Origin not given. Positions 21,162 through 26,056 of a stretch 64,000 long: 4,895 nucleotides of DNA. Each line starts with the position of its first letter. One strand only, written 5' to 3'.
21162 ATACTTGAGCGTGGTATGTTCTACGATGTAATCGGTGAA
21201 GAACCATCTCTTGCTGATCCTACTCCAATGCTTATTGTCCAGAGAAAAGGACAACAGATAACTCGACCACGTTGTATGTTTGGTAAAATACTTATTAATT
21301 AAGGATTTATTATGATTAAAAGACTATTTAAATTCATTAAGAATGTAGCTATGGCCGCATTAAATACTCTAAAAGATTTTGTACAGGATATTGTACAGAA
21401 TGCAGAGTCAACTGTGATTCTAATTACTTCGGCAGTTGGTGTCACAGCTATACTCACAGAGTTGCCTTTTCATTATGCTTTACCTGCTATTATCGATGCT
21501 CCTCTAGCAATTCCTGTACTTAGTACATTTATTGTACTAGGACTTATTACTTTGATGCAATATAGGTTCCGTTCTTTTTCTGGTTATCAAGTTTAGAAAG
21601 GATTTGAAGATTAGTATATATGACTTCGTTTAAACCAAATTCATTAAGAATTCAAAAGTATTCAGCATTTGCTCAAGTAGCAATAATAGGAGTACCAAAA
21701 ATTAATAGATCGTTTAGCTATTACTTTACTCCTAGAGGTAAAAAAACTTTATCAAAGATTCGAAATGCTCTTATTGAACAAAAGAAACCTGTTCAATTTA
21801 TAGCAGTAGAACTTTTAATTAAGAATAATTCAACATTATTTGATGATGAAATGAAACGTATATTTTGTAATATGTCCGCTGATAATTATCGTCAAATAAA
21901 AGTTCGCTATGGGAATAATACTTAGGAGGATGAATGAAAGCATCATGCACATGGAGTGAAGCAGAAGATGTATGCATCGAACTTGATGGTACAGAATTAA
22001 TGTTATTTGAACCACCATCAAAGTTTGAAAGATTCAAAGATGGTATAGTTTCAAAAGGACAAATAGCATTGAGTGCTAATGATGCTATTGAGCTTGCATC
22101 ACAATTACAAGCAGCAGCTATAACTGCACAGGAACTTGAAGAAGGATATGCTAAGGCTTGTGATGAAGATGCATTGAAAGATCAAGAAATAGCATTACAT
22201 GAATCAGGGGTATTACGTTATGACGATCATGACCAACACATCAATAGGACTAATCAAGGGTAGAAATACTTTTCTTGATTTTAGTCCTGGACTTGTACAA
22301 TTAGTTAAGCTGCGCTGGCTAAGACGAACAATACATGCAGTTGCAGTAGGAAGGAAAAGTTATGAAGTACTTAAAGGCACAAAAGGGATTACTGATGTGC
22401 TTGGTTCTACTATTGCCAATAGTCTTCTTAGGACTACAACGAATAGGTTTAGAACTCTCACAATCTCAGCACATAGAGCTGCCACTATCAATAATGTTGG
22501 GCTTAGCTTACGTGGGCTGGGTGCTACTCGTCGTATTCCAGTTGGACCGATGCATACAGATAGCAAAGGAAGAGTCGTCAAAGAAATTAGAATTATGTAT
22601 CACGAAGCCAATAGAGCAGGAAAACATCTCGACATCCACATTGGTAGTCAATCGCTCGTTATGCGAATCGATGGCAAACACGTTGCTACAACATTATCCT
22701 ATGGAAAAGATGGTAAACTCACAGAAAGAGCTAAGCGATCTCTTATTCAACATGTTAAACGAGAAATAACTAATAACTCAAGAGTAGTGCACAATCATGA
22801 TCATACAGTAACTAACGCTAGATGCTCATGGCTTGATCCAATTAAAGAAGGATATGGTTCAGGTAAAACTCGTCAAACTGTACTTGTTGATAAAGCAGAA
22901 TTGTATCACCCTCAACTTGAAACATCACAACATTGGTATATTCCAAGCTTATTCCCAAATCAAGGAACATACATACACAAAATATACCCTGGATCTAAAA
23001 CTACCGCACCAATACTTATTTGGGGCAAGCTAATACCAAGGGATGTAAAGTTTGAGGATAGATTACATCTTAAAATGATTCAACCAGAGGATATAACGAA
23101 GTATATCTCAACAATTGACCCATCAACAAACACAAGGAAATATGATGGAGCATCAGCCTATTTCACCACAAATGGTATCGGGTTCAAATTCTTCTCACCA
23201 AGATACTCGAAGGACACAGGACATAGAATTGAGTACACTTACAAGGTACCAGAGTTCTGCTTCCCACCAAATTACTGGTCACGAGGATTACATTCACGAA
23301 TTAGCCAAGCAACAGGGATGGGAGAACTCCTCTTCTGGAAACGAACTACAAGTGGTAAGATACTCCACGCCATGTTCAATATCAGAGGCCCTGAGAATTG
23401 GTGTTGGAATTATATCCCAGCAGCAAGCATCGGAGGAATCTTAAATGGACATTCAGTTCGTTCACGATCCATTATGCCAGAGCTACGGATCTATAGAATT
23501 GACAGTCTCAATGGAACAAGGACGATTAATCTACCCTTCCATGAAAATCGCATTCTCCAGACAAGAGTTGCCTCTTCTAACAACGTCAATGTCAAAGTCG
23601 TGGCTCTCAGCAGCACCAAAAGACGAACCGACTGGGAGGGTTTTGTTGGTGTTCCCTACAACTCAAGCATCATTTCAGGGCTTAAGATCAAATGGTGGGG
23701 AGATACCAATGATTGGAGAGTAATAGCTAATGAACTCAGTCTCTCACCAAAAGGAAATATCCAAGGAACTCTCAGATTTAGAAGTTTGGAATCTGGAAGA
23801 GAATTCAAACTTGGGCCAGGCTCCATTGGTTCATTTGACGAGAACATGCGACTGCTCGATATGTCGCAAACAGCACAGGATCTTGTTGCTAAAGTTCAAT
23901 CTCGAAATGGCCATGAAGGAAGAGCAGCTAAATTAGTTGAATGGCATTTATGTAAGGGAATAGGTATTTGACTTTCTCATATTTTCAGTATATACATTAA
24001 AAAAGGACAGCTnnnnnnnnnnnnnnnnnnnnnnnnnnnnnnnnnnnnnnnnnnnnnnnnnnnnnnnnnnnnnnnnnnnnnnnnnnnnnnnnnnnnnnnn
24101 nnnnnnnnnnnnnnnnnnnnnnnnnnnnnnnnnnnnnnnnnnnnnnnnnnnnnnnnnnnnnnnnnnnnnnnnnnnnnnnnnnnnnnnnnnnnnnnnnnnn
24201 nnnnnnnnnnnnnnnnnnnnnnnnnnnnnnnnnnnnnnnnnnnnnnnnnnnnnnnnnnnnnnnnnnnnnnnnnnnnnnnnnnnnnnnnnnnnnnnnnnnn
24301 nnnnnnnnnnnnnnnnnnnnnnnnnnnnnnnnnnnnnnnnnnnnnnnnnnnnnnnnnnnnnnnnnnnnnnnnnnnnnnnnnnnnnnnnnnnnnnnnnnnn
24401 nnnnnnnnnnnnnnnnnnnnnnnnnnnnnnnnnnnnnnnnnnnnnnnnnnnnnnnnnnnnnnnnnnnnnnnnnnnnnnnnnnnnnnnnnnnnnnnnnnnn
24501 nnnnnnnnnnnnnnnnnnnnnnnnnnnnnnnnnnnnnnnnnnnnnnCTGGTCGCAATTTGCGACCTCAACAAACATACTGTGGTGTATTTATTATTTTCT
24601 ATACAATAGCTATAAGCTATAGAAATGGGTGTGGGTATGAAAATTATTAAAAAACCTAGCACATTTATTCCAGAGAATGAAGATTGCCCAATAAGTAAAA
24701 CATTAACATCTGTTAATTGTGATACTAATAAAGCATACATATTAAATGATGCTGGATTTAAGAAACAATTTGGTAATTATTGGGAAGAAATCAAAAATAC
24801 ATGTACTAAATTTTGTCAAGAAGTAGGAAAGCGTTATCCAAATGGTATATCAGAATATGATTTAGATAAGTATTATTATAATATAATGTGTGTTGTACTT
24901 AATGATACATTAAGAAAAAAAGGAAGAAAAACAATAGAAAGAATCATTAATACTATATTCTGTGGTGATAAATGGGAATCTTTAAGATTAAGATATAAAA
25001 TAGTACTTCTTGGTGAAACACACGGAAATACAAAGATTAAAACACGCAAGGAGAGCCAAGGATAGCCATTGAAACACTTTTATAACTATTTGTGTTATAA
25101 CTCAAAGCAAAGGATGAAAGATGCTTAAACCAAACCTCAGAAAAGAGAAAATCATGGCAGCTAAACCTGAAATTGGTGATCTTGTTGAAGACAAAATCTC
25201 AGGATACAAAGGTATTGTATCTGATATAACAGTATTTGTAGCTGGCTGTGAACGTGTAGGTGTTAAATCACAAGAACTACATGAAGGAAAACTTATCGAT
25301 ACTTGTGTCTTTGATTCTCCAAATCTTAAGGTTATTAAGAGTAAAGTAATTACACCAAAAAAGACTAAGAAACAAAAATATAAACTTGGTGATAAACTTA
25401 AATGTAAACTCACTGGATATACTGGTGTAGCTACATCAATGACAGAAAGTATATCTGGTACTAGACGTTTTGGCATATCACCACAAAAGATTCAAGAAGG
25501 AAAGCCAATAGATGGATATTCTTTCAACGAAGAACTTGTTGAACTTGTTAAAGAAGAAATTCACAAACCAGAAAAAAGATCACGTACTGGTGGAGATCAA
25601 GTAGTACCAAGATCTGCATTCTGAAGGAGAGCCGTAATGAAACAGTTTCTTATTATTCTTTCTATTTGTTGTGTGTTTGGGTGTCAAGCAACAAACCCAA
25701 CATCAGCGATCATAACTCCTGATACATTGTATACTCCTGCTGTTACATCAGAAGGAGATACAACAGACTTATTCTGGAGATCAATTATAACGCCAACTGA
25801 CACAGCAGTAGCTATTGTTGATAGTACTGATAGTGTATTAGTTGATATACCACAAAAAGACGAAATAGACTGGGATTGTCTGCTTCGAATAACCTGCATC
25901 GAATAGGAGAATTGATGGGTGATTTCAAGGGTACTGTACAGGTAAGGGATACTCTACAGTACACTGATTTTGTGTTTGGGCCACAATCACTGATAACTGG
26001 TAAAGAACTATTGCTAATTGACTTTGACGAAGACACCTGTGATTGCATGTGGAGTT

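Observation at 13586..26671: Conserved intergenic motif A, TA(A)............(W)AAW, in 8 copies upstream of early-region genes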

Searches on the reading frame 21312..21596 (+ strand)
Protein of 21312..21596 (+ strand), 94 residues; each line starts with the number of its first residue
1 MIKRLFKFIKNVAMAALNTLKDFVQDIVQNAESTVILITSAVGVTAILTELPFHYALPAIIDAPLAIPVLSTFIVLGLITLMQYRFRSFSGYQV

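Call 59: search_protein_families(library=pfam, max_evalue=0.05, proteins=[window:21312-21596:+])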
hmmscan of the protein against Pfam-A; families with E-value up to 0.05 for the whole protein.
window:21312-21596:+ (94 aa): 1 family
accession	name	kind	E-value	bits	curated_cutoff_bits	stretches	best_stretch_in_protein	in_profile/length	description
PF11517.13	Nab2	-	0.0034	18.1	25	1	8-52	9-53/101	Nuclear abundant poly(A) RNA-bind protein 2 (Nab2)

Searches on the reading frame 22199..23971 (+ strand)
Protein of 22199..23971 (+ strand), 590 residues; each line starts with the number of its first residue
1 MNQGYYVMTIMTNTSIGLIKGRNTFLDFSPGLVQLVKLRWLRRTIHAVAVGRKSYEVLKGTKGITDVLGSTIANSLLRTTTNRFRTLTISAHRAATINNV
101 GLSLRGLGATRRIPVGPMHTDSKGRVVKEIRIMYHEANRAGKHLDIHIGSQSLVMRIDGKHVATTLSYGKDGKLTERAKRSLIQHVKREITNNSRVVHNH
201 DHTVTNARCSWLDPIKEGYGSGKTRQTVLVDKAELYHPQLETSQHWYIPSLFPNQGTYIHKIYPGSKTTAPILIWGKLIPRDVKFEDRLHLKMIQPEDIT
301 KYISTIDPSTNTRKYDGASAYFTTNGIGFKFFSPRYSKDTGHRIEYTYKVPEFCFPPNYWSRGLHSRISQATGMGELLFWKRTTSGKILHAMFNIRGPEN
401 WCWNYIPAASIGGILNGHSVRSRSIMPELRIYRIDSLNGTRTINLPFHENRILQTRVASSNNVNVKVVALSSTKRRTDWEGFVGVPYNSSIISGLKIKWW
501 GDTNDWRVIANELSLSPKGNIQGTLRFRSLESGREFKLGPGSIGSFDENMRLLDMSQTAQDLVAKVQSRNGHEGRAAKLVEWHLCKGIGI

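Call 7: search_protein_families(library=pfam, proteins=[window:22199-23971:+])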
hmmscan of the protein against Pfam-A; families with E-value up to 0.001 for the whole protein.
window:22199-23971:+ (590 aa): 0 families

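Call 8: search_dna_similar(query=window:22199-23971:+, collection=phages, mode=protein, max_rows=15)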
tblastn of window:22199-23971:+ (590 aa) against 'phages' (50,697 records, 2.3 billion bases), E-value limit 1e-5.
No match.

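Call 10: search_protein_families(library=phrogs, proteins=[window:22199-23971:+], max_evalue=0.01)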
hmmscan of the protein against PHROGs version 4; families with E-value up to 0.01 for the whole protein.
window:22199-23971:+ (590 aa): 0 families

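Call 28: search_solved_structures(query=window:22199-23971:+, max_evalue=1)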
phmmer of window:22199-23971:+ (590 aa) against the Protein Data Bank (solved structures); distinct sequences matched with E-value up to 1: 0.

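Call 78: find_homologous_proteins(query=window:22199-23971:+)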
Query window:22199-23971:+ (590 aa): 107 proteins with E <= 0.001 among 8000 candidates.
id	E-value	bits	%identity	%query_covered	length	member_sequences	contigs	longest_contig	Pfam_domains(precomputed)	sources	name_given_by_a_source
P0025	0.0e+0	1340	100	98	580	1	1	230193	-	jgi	jgi:hypothetical protein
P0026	1.1e-224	765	59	99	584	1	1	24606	-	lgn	-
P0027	5.1e-182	625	50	98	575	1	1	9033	-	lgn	-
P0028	3.2e-175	602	50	98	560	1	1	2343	-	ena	-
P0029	3.3e-174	599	48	98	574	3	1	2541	-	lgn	-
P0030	1.1e-171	591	48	98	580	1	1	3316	-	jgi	jgi:hypothetical protein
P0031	1.9e-171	590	49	98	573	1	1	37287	-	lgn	-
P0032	2.1e-170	586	48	98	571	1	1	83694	-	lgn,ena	-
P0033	1.6e-168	580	48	98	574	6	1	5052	-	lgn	-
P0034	3.0e-167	576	48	99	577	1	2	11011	-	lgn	-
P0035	1.8e-166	573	49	96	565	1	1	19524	-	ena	-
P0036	1.0e-165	571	48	97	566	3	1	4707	-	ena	-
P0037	4.4e-165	569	49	97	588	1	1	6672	-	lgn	-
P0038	2.8e-164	566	48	98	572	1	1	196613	-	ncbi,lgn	-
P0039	7.9e-163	561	46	98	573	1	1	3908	-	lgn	-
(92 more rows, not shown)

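Call 81: find_related_loci(query=A4, collection=genome_contigs, flank=10000)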
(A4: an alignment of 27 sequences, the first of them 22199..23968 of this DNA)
Query A4 (590 aa) in genome_contigs; peptide patterns used: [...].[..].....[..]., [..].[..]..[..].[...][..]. (x = any residue, [..] = any of these).
121 stretches matched a pattern; 3 encode a relative of the query (tblastn E <= 1e-3); 3 distinct loci.
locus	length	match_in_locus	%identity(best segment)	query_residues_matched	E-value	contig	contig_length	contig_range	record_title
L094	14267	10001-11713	48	11-588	2e-169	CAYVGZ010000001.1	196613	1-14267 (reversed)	MAG TPA_asm: uncultured Candidatus Bathyarchaeia archaeon isolate binchicken_co274_389 genome assembly, contig: NODE_100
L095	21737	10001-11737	42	8-586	2e-145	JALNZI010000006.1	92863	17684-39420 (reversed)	MAG: Candidatus Omnitrophota bacterium isolate SO_2017_LW1 bin 10 NODE_101_length_92863_cov_1.750830_LW64-88_2017, whole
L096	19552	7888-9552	36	10-587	4e-103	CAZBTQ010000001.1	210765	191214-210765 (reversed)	MAG TPA_asm: uncultured Iamiaceae bacterium isolate SRP344714_co2_245 genome assembly, contig: NODE_114_length_210765_co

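Call 82: find_related_loci(query=A4, collection=metagenome_contigs, flank=10000)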
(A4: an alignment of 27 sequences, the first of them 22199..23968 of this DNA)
Query A4 (590 aa) in metagenome_contigs; peptide patterns used: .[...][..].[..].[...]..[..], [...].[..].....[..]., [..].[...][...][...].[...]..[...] (x = any residue, [..] = any of these).
291 stretches matched a pattern; 58 encode a relative of the query (tblastn E <= 1e-3); 58 distinct loci.
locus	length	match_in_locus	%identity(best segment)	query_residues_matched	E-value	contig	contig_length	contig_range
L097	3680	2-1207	70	189-586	0e+0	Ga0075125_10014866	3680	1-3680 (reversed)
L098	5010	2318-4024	48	11-590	6e-179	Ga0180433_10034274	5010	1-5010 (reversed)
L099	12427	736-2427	47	17-588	2e-166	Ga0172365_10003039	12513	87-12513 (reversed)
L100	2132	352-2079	47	11-587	1e-178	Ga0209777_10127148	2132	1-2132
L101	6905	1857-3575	46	7-586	3e-160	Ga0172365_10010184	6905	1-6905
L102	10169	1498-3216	46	7-586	8e-160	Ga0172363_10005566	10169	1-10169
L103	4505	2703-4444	67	11-586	0e+0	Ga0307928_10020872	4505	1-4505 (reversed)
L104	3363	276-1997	45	8-587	9e-164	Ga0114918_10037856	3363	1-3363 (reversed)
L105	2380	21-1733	44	5-586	5e-163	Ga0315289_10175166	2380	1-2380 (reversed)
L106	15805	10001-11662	41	18-590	9e-138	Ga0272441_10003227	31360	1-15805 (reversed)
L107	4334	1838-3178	48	142-589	4e-132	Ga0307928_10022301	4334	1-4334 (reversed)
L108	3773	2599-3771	48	17-421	4e-121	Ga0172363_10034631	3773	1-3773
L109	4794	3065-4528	40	69-586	9e-114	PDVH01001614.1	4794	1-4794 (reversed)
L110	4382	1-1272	46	152-586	4e-112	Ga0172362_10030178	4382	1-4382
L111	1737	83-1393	43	132-588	9e-113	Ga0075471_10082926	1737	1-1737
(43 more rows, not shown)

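Call 92: search_solved_structures(query=A4, max_evalue=0.01)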
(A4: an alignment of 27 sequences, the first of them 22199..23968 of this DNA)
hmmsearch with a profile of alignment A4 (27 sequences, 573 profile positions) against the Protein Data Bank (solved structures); distinct sequences matched with E-value up to 0.01: 0.

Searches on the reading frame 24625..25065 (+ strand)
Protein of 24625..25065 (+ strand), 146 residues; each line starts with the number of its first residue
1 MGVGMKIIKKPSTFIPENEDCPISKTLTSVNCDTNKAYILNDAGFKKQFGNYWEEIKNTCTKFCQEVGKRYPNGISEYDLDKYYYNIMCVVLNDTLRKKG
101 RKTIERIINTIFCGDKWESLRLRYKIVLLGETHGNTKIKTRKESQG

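Call 11: search_protein_families(library=phrogs, proteins=[window:24625-25065:+], max_evalue=0.01)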
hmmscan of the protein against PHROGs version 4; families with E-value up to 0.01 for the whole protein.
window:24625-25065:+ (146 aa): 1 family
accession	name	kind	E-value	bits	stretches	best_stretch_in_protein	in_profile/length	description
phrog_30057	-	unknown function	0.0082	17.6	0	38-89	25-76/92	-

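Call 42: search_protein_families(library=pfam, max_evalue=0.05, proteins=[window:24625-25065:+])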
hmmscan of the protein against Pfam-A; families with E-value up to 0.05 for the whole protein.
window:24625-25065:+ (146 aa): 0 families

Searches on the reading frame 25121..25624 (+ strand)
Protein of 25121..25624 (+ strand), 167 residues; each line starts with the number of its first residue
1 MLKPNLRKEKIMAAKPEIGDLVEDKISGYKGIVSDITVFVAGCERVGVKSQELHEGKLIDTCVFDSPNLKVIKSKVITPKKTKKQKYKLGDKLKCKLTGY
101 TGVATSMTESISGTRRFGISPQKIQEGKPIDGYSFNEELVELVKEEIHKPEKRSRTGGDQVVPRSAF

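Call 11: search_protein_families(library=phrogs, proteins=[window:25121-25624:+], max_evalue=0.01)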
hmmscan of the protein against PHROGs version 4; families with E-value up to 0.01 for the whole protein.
window:25121-25624:+ (167 aa): 3 families
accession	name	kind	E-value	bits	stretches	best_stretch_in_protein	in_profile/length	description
phrog_16275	-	unknown function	2.2e-23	83.2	2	12-84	4-77/88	-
phrog_13584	-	unknown function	1.8e-11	45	1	18-149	86-222/253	-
phrog_37639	-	unknown function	0.00029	21.8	0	19-75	11-67/97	-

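Call 42: search_protein_families(library=pfam, max_evalue=0.05, proteins=[window:25121-25624:+])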
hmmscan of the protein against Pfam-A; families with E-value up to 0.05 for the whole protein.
window:25121-25624:+ (167 aa): 2 families
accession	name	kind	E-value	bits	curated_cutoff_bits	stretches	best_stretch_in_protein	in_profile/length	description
PF08755.16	YccV-like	-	0.0014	19.3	22.8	0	17-41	4-28/101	Hemimethylated DNA-binding protein YccV like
PF01343.23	Peptidase_S49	-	0.024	15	24.9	0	28-70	40-82/154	Peptidase family S49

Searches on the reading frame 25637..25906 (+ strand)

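Call 59: search_protein_families(library=pfam, max_evalue=0.05, proteins=[window:25637-25906:+])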
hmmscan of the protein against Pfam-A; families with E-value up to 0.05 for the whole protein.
window:25637-25906:+ (89 aa): 1 family
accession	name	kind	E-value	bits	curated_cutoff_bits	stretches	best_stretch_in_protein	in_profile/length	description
PF13987.11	YedD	-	0.016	15.5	27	1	17-53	15-53/106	YedD-like protein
